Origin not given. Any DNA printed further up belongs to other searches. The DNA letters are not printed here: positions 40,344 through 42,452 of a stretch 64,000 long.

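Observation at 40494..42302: Fe-S / degenerate [FeFe]-hydrogenase-like sensor domain fused to a GGDEF diguanylate cyclase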

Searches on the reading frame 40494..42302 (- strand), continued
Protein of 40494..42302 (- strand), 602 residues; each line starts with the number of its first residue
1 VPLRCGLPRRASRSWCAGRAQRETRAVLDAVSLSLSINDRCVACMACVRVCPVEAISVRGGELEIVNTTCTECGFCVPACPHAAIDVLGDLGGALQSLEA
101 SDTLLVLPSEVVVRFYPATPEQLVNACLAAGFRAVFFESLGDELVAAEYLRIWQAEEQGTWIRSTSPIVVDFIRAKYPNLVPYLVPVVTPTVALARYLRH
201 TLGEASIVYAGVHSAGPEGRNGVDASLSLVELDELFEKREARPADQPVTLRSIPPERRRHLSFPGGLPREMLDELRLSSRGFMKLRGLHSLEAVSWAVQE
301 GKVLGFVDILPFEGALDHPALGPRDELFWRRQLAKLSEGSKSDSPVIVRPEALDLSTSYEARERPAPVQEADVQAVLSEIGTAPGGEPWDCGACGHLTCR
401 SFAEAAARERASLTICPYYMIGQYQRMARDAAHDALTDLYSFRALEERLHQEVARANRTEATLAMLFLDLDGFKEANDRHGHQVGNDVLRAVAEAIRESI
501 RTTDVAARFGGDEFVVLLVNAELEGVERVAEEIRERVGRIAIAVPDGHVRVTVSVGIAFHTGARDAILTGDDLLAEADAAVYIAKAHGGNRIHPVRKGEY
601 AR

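Call 5: find_homologous_proteins(query=window:40494-42302:-, max_evalue=0.00001)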
Query window:40494-42302:- (602 aa): 2044 proteins with E <= 0.00001 among 8000 candidates; the best 120 are listed.
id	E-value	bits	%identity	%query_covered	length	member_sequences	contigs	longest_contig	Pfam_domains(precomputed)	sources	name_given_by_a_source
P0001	0.0e+0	1250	100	93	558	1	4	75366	PF02906.20,PF04060.19,PF12838.13,PF00990.27,PF25160.2,PF13187.12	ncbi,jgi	jgi:diguanylate cyclase (GGDEF)-like protein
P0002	0.0e+0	1132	89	93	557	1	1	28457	PF02906.20,PF04060.19,PF00037.33,PF12838.13,PF00990.27,PF25160.2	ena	-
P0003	0.0e+0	1031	84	91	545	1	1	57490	PF02906.20,PF04060.19,PF00990.27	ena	-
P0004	2.7e-285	966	73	95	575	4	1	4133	PF12837.13,PF13484.12,PF12838.13,PF00990.27,PF02906.20,PF12797.13,PF04060.19,PF00037.33,PF25160.2,PF13237.12,PF13183.12,PF13187.12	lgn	-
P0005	3.3e-285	965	75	95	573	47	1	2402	PF14697.12,PF12837.13,PF13484.12,PF12838.13,PF00990.27,PF02906.20,PF12797.13,PF04060.19,PF00037.33,PF25160.2,PF13237.12,PF13187.12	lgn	-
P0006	2.1e-279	946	74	93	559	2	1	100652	PF02906.20,PF04060.19,PF00037.33,PF12838.13,PF00990.27,PF25160.2,PF13187.12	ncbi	-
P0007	3.8e-276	935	72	94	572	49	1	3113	PF14697.12,PF12837.13,PF13484.12,PF12838.13,PF00990.27,PF02906.20,PF12797.13,PF04060.19,PF00037.33,PF25160.2,PF13237.12,PF13187.12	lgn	-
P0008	4.9e-276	935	73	93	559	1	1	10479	PF02906.20,PF04060.19,PF00037.33,PF12838.13,PF00990.27,PF25160.2,PF13187.12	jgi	jgi:diguanylate cyclase (GGDEF)-like protein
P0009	8.6e-275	931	72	94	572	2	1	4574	PF14697.12,PF02906.20,PF04060.19,PF12837.13,PF00037.33,PF13484.12,PF12838.13,PF00990.27,PF25160.2,PF13237.12,PF13187.12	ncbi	-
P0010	8.4e-270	914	73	91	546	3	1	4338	PF02906.20,PF04060.19,PF00037.33,PF00990.27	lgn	-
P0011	1.3e-269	914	73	91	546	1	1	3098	PF02906.20,PF04060.19,PF00037.33,PF00990.27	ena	-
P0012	1.9e-269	913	73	91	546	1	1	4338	PF02906.20,PF04060.19,PF00037.33,PF00990.27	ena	-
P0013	1.0e-268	911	73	91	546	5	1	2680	PF02906.20,PF04060.19,PF00037.33,PF00990.27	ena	-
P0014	4.3e-268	909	73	91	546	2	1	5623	PF02906.20,PF04060.19,PF00037.33,PF00990.27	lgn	-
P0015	4.2e-267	905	73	91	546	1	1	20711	PF02906.20,PF04060.19,PF00037.33,PF00990.27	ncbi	-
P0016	3.4e-266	903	73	91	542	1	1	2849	PF02906.20,PF04060.19,PF00037.33,PF00990.27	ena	-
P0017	1.1e-265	901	72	91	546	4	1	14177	PF02906.20,PF04060.19,PF00037.33,PF00990.27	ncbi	-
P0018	6.3e-263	892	72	91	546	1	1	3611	PF02906.20,PF04060.19,PF00037.33,PF00990.27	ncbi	-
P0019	7.5e-263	891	72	90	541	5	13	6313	PF02906.20,PF04060.19,PF00037.33,PF00990.27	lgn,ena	-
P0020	6.4e-242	822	89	68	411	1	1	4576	PF04060.19,PF00990.27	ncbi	-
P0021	5.1e-214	730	73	74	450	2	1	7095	PF14697.12,PF02906.20,PF04060.19,PF12837.13,PF00037.33,PF13484.12,PF12838.13,PF25160.2,PF13237.12,PF13183.12,PF13187.12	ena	-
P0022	8.6e-210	716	56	95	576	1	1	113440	PF14697.12,PF02906.20,PF04060.19,PF00037.33,PF13484.12,PF12838.13,PF00990.27,PF25160.2,PF13237.12,PF13187.12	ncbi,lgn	ncbi:MAG: diguanylate cyclase [Gemmatimonadota bacterium]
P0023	9.4e-202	690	53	97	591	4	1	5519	PF14697.12,PF12837.13,PF13484.12,PF12838.13,PF00990.27,PF12800.13,PF02906.20,PF12797.13,PF04060.19,PF00037.33,PF25160.2,PF13237.12,PF13183.12,PF13187.12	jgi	jgi:diguanylate cyclase (GGDEF)-like protein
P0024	9.6e-202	690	56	93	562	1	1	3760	PF02906.20,PF04060.19,PF12838.13,PF00990.27,PF25160.2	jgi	jgi:diguanylate cyclase (GGDEF)-like protein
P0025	3.9e-201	688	54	95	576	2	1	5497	PF14697.12,PF12837.13,PF13484.12,PF12838.13,PF00990.27,PF12800.13,PF02906.20,PF12797.13,PF04060.19,PF00037.33,PF25160.2,PF13237.12,PF13183.12,PF13187.12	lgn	-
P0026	6.0e-201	687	53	95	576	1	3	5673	PF14697.12,PF02906.20,PF12797.13,PF04060.19,PF12837.13,PF00037.33,PF12838.13,PF00990.27,PF13237.12,PF12800.13,PF13187.12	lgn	-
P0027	3.4e-200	685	54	95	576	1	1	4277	PF14697.12,PF12837.13,PF13484.12,PF12838.13,PF00990.27,PF12800.13,PF02906.20,PF12797.13,PF04060.19,PF00037.33,PF25160.2,PF13237.12,PF13187.12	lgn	-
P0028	1.3e-199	683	53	95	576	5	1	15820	PF14697.12,PF02906.20,PF12797.13,PF04060.19,PF12837.13,PF00037.33,PF12838.13,PF00990.27,PF13237.12,PF12800.13,PF13187.12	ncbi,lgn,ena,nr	ncbi:MAG: diguanylate cyclase [marine benthic group bacterium]|nr:diguanylate cyclase [Candidatus Be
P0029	2.6e-199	682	54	95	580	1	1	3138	PF14697.12,PF12837.13,PF13484.12,PF12838.13,PF00990.27,PF02906.20,PF12797.13,PF04060.19,PF00037.33,PF25160.2,PF13237.12,PF13187.12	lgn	-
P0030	2.7e-199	682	53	95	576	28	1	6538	PF14697.12,PF12837.13,PF13484.12,PF12838.13,PF00990.27,PF12800.13,PF02906.20,PF12797.13,PF04060.19,PF00037.33,PF25160.2,PF13237.12,PF13187.12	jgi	-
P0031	8.0e-199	680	53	95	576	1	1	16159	PF14697.12,PF12837.13,PF13484.12,PF12838.13,PF00990.27,PF12800.13,PF02906.20,PF12797.13,PF04060.19,PF00037.33,PF25160.2,PF13237.12,PF13187.12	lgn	-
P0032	2.1e-198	679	55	93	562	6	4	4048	PF02906.20,PF04060.19,PF12838.13,PF00990.27,PF25160.2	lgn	-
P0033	5.8e-198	677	53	95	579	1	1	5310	PF14697.12,PF12837.13,PF13484.12,PF12838.13,PF00990.27,PF12800.13,PF02906.20,PF12797.13,PF04060.19,PF00037.33,PF25160.2,PF13237.12,PF13187.12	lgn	-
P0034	6.1e-198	677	53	99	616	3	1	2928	PF14697.12,PF12837.13,PF12838.13,PF00990.27,PF12800.13,PF02906.20,PF12797.13,PF04060.19,PF00037.33,PF25160.2,PF13237.12,PF13183.12,PF13187.12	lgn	-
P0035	9.2e-198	677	53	95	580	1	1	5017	PF14697.12,PF12837.13,PF13484.12,PF12838.13,PF00990.27,PF12800.13,PF02906.20,PF12797.13,PF04060.19,PF00037.33,PF25160.2,PF13237.12,PF13187.12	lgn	-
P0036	2.0e-197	675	53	95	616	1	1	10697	PF14697.12,PF12837.13,PF12838.13,PF00990.27,PF12800.13,PF02906.20,PF12797.13,PF04060.19,PF00037.33,PF25160.2,PF13237.12,PF13183.12,PF13187.12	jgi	jgi:diguanylate cyclase (GGDEF)-like protein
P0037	3.4e-197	675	53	95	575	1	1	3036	PF14697.12,PF12837.13,PF13484.12,PF12838.13,PF00990.27,PF12800.13,PF02906.20,PF12797.13,PF04060.19,PF00037.33,PF25160.2,PF13237.12,PF13187.12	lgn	-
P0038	8.1e-197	673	52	95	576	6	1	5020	PF14697.12,PF02906.20,PF04060.19,PF12837.13,PF00037.33,PF13484.12,PF12838.13,PF00990.27,PF13237.12,PF12800.13,PF13187.12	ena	-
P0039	1.0e-196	673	55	93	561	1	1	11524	PF02906.20,PF04060.19,PF12838.13,PF00990.27,PF25160.2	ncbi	-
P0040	1.0e-196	673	53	95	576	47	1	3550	PF14697.12,PF02906.20,PF12797.13,PF04060.19,PF12837.13,PF00037.33,PF13484.12,PF12838.13,PF00990.27,PF13237.12,PF13187.12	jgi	-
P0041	1.9e-196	672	51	95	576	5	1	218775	PF14697.12,PF12837.13,PF13484.12,PF12838.13,PF00990.27,PF12800.13,PF02906.20,PF12797.13,PF04060.19,PF00037.33,PF13237.12,PF13187.12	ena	-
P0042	3.3e-196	671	53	95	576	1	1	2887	PF14697.12,PF12837.13,PF13484.12,PF12838.13,PF00990.27,PF12800.13,PF02906.20,PF12797.13,PF04060.19,PF00037.33,PF13237.12,PF13187.12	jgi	jgi:diguanylate cyclase (GGDEF)-like protein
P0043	3.8e-196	671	53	95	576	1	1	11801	PF14697.12,PF12837.13,PF12838.13,PF00990.27,PF12800.13,PF02906.20,PF12797.13,PF04060.19,PF00037.33,PF25160.2,PF13237.12,PF13187.12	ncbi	-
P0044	8.8e-196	670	53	95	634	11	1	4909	PF14697.12,PF12837.13,PF13484.12,PF12838.13,PF00990.27,PF12800.13,PF02906.20,PF12797.13,PF04060.19,PF00037.33,PF25160.2,PF13237.12,PF13183.12,PF13187.12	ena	-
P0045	9.1e-196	670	53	95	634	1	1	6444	PF14697.12,PF12837.13,PF13484.12,PF12838.13,PF00990.27,PF12800.13,PF02906.20,PF12797.13,PF04060.19,PF00037.33,PF13237.12,PF13183.12,PF13187.12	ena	-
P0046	1.2e-195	670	52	95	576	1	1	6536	PF14697.12,PF12837.13,PF13484.12,PF12838.13,PF00990.27,PF12800.13,PF02906.20,PF12797.13,PF04060.19,PF00037.33,PF13237.12,PF13187.12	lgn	-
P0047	1.5e-195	669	52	95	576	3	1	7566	PF14697.12,PF02906.20,PF04060.19,PF12837.13,PF00037.33,PF13484.12,PF12838.13,PF00990.27,PF25160.2,PF13237.12,PF13187.12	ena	-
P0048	1.7e-195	669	52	95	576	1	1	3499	PF14697.12,PF02906.20,PF04060.19,PF12837.13,PF00037.33,PF13484.12,PF12838.13,PF00990.27,PF13237.12,PF12800.13,PF13187.12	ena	-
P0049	2.3e-195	669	53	95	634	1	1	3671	PF14697.12,PF12837.13,PF13484.12,PF12838.13,PF00990.27,PF12800.13,PF02906.20,PF12797.13,PF04060.19,PF00037.33,PF25160.2,PF13237.12,PF13183.12,PF13187.12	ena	-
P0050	2.6e-195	668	53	95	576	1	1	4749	PF14697.12,PF12837.13,PF13484.12,PF12838.13,PF00990.27,PF12800.13,PF02906.20,PF12797.13,PF04060.19,PF00037.33,PF25160.2,PF13237.12,PF13187.12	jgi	jgi:diguanylate cyclase (GGDEF)-like protein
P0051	3.1e-195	668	52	95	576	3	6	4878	PF14697.12,PF12837.13,PF13484.12,PF12838.13,PF00990.27,PF12800.13,PF02906.20,PF12797.13,PF04060.19,PF00037.33,PF25160.2,PF13237.12,PF13187.12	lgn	-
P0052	4.7e-195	668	53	95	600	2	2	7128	PF14697.12,PF12837.13,PF13484.12,PF12838.13,PF00990.27,PF12800.13,PF02906.20,PF12797.13,PF04060.19,PF00037.33,PF25160.2,PF13237.12,PF13187.12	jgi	jgi:diguanylate cyclase (GGDEF)-like protein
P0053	5.1e-195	667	51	95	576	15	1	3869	PF14697.12,PF02906.20,PF04060.19,PF12837.13,PF00037.33,PF12838.13,PF00990.27,PF13237.12,PF13187.12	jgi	-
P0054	5.2e-195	667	50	99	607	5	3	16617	PF14697.12,PF12837.13,PF13484.12,PF12838.13,PF00990.27,PF12800.13,PF02906.20,PF12797.13,PF04060.19,PF00037.33,PF25160.2,PF13237.12,PF13183.12,PF13187.12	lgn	-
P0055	7.1e-195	667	52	95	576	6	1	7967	PF14697.12,PF12837.13,PF13484.12,PF12838.13,PF00990.27,PF12800.13,PF02906.20,PF12797.13,PF04060.19,PF00037.33,PF13237.12,PF13187.12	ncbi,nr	ncbi:MAG: diguanylate cyclase [Candidatus Palauibacterales bacterium]|nr:diguanylate cyclase [Candid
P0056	1.1e-194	666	53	94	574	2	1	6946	PF02906.20,PF04060.19,PF00037.33,PF13484.12,PF12838.13,PF00990.27,PF13237.12,PF13187.12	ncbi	-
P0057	1.3e-194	666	54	93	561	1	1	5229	PF02906.20,PF04060.19,PF00037.33,PF12838.13,PF00990.27,PF25160.2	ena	-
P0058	1.4e-194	666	53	95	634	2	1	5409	PF14697.12,PF12837.13,PF13484.12,PF12838.13,PF00990.27,PF12800.13,PF02906.20,PF12797.13,PF04060.19,PF00037.33,PF13237.12,PF13183.12,PF13187.12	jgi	-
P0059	2.7e-194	665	52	95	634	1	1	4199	PF14697.12,PF12837.13,PF13484.12,PF12838.13,PF00990.27,PF12800.13,PF02906.20,PF12797.13,PF04060.19,PF00037.33,PF13237.12,PF13183.12,PF13187.12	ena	-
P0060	2.8e-194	665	51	95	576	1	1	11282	PF14697.12,PF02906.20,PF12797.13,PF04060.19,PF12837.13,PF00037.33,PF13484.12,PF12838.13,PF00990.27,PF13237.12,PF13187.12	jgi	-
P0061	2.9e-194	665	54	93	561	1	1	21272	PF02906.20,PF04060.19,PF00037.33,PF12838.13,PF00990.27,PF25160.2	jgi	-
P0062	4.9e-194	664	56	93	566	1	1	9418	PF02906.20,PF04060.19,PF12838.13,PF00990.27,PF25160.2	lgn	-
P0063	1.2e-193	663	52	95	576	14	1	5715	PF14697.12,PF12837.13,PF13484.12,PF12838.13,PF00990.27,PF02906.20,PF12797.13,PF04060.19,PF00037.33,PF25160.2,PF13237.12,PF13187.12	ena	-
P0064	1.3e-193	663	53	93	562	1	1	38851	PF02906.20,PF04060.19,PF00990.27,PF25160.2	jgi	-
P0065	1.8e-193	662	52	95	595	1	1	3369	PF14697.12,PF12837.13,PF13484.12,PF12838.13,PF00990.27,PF02906.20,PF12797.13,PF04060.19,PF00037.33,PF25160.2,PF13237.12,PF13187.12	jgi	jgi:diguanylate cyclase (GGDEF)-like protein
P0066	4.9e-193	661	50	97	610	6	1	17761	PF14697.12,PF12837.13,PF13484.12,PF12838.13,PF00990.27,PF02906.20,PF12797.13,PF04060.19,PF00037.33,PF25160.2,PF13237.12,PF13187.12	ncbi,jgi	-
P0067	9.8e-193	660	53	93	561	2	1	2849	PF02906.20,PF04060.19,PF00037.33,PF12838.13,PF00990.27,PF25160.2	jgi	jgi:diguanylate cyclase (GGDEF)-like protein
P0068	1.8e-192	659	52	95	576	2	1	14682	PF14697.12,PF12837.13,PF13484.12,PF12838.13,PF00990.27,PF12800.13,PF02906.20,PF12797.13,PF04060.19,PF00037.33,PF25160.2,PF13237.12,PF13187.12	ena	-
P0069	2.2e-192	659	52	95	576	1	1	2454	PF14697.12,PF12837.13,PF13484.12,PF12838.13,PF00990.27,PF12800.13,PF02906.20,PF12797.13,PF04060.19,PF00037.33,PF25160.2,PF13237.12,PF13187.12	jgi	jgi:diguanylate cyclase (GGDEF)-like protein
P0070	3.4e-192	658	53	93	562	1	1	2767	PF02906.20,PF04060.19,PF12837.13,PF00037.33,PF12838.13,PF00990.27,PF25160.2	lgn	-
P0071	1.2e-191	656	52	93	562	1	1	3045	PF02906.20,PF04060.19,PF12837.13,PF00037.33,PF12838.13,PF00990.27,PF25160.2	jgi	jgi:diguanylate cyclase (GGDEF)-like protein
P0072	1.2e-191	656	52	95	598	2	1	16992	PF14697.12,PF12837.13,PF12838.13,PF00990.27,PF12800.13,PF02906.20,PF12797.13,PF04060.19,PF00037.33,PF25160.2,PF13237.12,PF13187.12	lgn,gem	-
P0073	1.2e-191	656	51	95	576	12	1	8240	PF14697.12,PF12837.13,PF13484.12,PF12838.13,PF00990.27,PF12800.13,PF02906.20,PF12797.13,PF04060.19,PF00037.33,PF25160.2,PF13237.12,PF13187.12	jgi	-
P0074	1.6e-191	656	51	95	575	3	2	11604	PF14697.12,PF12837.13,PF13484.12,PF12838.13,PF00990.27,PF12800.13,PF02906.20,PF12797.13,PF04060.19,PF00037.33,PF25160.2,PF13237.12,PF13187.12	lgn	-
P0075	3.5e-191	655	53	94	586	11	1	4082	PF14697.12,PF12837.13,PF13484.12,PF12838.13,PF00990.27,PF12800.13,PF02906.20,PF12797.13,PF04060.19,PF00037.33,PF25160.2,PF13237.12,PF13187.12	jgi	jgi:diguanylate cyclase (GGDEF)-like protein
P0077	1.1e-190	653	54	93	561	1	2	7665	PF02906.20,PF04060.19,PF00037.33,PF00990.27,PF25160.2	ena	-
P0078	1.3e-190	653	52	93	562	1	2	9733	PF02906.20,PF04060.19,PF00037.33,PF12838.13,PF00990.27,PF25160.2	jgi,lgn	-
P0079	1.7e-190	653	52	95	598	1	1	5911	PF14697.12,PF12837.13,PF12838.13,PF00990.27,PF12800.13,PF02906.20,PF12797.13,PF04060.19,PF00037.33,PF25160.2,PF13237.12,PF13187.12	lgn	-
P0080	2.0e-190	652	54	93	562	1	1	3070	PF02906.20,PF04060.19,PF00037.33,PF12838.13,PF00990.27,PF25160.2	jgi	-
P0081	2.1e-190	652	52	95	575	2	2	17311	PF02906.20,PF04060.19,PF00037.33,PF12838.13,PF00990.27,PF13237.12,PF13187.12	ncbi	ncbi:MAG: diguanylate cyclase [Gemmatimonadota bacterium]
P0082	2.1e-190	652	51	95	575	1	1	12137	PF14697.12,PF12837.13,PF13484.12,PF12838.13,PF00990.27,PF12800.13,PF02906.20,PF04060.19,PF00037.33,PF25160.2,PF13237.12,PF13187.12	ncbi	-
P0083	7.6e-190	650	52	93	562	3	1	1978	PF02906.20,PF04060.19,PF00037.33,PF00990.27,PF25160.2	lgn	-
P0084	8.4e-190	650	51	93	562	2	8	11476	PF02906.20,PF04060.19,PF00037.33,PF00990.27,PF25160.2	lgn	-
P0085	1.2e-189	650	50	98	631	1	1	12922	PF14697.12,PF12837.13,PF13484.12,PF12838.13,PF00990.27,PF02906.20,PF12797.13,PF04060.19,PF00037.33,PF25160.2,PF13237.12,PF13183.12,PF13187.12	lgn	-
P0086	1.3e-189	650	52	93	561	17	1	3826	PF02906.20,PF04060.19,PF00037.33,PF12838.13,PF00990.27,PF25160.2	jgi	jgi:diguanylate cyclase (GGDEF)-like protein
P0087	1.7e-189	649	52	96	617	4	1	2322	PF14697.12,PF12837.13,PF13484.12,PF12838.13,PF00990.27,PF12800.13,PF02906.20,PF12797.13,PF04060.19,PF00037.33,PF25160.2,PF13237.12,PF13183.12,PF13187.12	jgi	-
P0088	2.1e-189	649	52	92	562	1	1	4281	PF02906.20,PF04060.19,PF00037.33,PF12838.13,PF00990.27,PF25160.2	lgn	-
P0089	2.7e-189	649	53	93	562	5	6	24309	PF02906.20,PF04060.19,PF00037.33,PF12838.13,PF00990.27,PF25160.2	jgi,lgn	jgi:diguanylate cyclase (GGDEF)-like protein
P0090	2.7e-189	649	54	94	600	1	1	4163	PF14697.12,PF12837.13,PF13484.12,PF12838.13,PF00990.27,PF12800.13,PF02906.20,PF12797.13,PF04060.19,PF00037.33,PF25160.2,PF13237.12,PF13183.12,PF13187.12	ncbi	ncbi:MAG: diguanylate cyclase [Gemmatimonadota bacterium]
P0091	3.8e-189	648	53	93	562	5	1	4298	PF02906.20,PF04060.19,PF00037.33,PF12838.13,PF00990.27,PF25160.2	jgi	jgi:diguanylate cyclase (GGDEF)-like protein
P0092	7.0e-189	647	52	93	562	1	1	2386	PF02906.20,PF04060.19,PF00037.33,PF00990.27,PF25160.2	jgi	jgi:diguanylate cyclase (GGDEF)-like protein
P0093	7.7e-189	647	52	93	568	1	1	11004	PF02906.20,PF04060.19,PF00037.33,PF12838.13,PF00990.27,PF25160.2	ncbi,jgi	jgi:diguanylate cyclase (GGDEF)-like protein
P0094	1.6e-188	646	49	97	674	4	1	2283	PF14697.12,PF02906.20,PF04060.19,PF12837.13,PF00037.33,PF13484.12,PF12838.13,PF00990.27,PF13237.12,PF13187.12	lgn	-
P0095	2.9e-188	645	53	93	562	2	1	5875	PF02906.20,PF04060.19,PF00037.33,PF12838.13,PF00990.27,PF25160.2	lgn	-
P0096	3.3e-188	645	52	93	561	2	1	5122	PF02906.20,PF04060.19,PF00037.33,PF00990.27,PF25160.2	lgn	-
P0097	3.5e-188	645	53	93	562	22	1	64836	PF02906.20,PF04060.19,PF00037.33,PF12838.13,PF00990.27,PF25160.2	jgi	-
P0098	4.5e-188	645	52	93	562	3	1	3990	PF02906.20,PF04060.19,PF00037.33,PF12838.13,PF00990.27,PF25160.2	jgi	jgi:diguanylate cyclase (GGDEF)-like protein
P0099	4.6e-188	645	54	93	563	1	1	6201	PF02906.20,PF04060.19,PF12838.13,PF00990.27,PF25160.2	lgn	-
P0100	5.4e-188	644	52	93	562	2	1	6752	PF02906.20,PF04060.19,PF00037.33,PF00990.27,PF25160.2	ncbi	-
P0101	7.4e-188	644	50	95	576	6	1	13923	PF14697.12,PF02906.20,PF12797.13,PF04060.19,PF12837.13,PF00037.33,PF12838.13,PF00990.27,PF13237.12,PF13187.12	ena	-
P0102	7.6e-188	644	51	93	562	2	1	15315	PF02906.20,PF04060.19,PF12837.13,PF00037.33,PF00990.27,PF25160.2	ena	-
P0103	9.5e-187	640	54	94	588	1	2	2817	PF14697.12,PF02906.20,PF04060.19,PF12837.13,PF00037.33,PF13484.12,PF12838.13,PF00990.27,PF25160.2,PF13237.12,PF13187.12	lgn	-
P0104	2.4e-186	639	52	93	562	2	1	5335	PF02906.20,PF04060.19,PF00037.33,PF12838.13,PF00990.27,PF25160.2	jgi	jgi:diguanylate cyclase (GGDEF)-like protein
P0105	5.3e-186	638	52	93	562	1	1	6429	PF02906.20,PF04060.19,PF00037.33,PF12838.13,PF00990.27,PF25160.2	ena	-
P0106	6.0e-186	638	53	93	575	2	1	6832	PF02906.20,PF04060.19,PF00037.33,PF12838.13,PF00990.27,PF25160.2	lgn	-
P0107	1.1e-185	637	51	91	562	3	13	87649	PF02906.20,PF04060.19,PF00037.33,PF00990.27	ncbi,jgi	jgi:diguanylate cyclase (GGDEF)-like protein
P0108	1.2e-185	637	52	93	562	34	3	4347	PF02906.20,PF04060.19,PF00037.33,PF12838.13,PF00990.27,PF25160.2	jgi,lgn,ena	jgi:diguanylate cyclase (GGDEF)-like protein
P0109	1.4e-185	636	51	93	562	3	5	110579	PF02906.20,PF04060.19,PF00037.33,PF00990.27,PF25160.2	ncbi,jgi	jgi:diguanylate cyclase (GGDEF)-like protein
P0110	1.7e-185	636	51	92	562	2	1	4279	PF02906.20,PF04060.19,PF00037.33,PF12838.13,PF00990.27,PF25160.2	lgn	-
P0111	1.8e-185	636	53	94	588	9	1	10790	PF14697.12,PF02906.20,PF04060.19,PF12837.13,PF00037.33,PF13484.12,PF12838.13,PF00990.27,PF25160.2,PF13237.12,PF13187.12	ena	-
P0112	2.4e-185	636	53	94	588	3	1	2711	PF14697.12,PF12837.13,PF13484.12,PF12838.13,PF00990.27,PF02906.20,PF12797.13,PF04060.19,PF00037.33,PF25160.2,PF13237.12,PF13187.12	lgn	-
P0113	2.8e-185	635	51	93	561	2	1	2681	PF02906.20,PF04060.19,PF00037.33,PF00990.27,PF25160.2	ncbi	-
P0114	3.1e-185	635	52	92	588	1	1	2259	PF02906.20,PF04060.19,PF00037.33,PF00990.27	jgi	jgi:diguanylate cyclase (GGDEF)-like protein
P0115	2.1e-184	632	51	95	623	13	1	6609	PF14697.12,PF12837.13,PF13484.12,PF12838.13,PF00990.27,PF12800.13,PF02906.20,PF12797.13,PF04060.19,PF00037.33,PF25160.2,PF13237.12,PF13187.12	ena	-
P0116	2.1e-184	632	52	93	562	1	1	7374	PF02906.20,PF04060.19,PF00990.27,PF25160.2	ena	-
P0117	2.0e-183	629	50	92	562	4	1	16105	PF02906.20,PF04060.19,PF12838.13,PF00990.27,PF25160.2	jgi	jgi:diguanylate cyclase (GGDEF)-like protein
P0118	7.8e-182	624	51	93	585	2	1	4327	PF02906.20,PF04060.19,PF00037.33,PF12838.13,PF00990.27,PF25160.2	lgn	-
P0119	5.2e-181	621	51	92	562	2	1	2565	PF02906.20,PF04060.19,PF12838.13,PF00990.27,PF25160.2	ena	-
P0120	6.9e-181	621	51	93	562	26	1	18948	PF02906.20,PF04060.19,PF00990.27,PF25160.2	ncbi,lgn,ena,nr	ncbi:MAG: diguanylate cyclase [marine benthic group bacterium]|nr:diguanylate cyclase [Gemmatimonado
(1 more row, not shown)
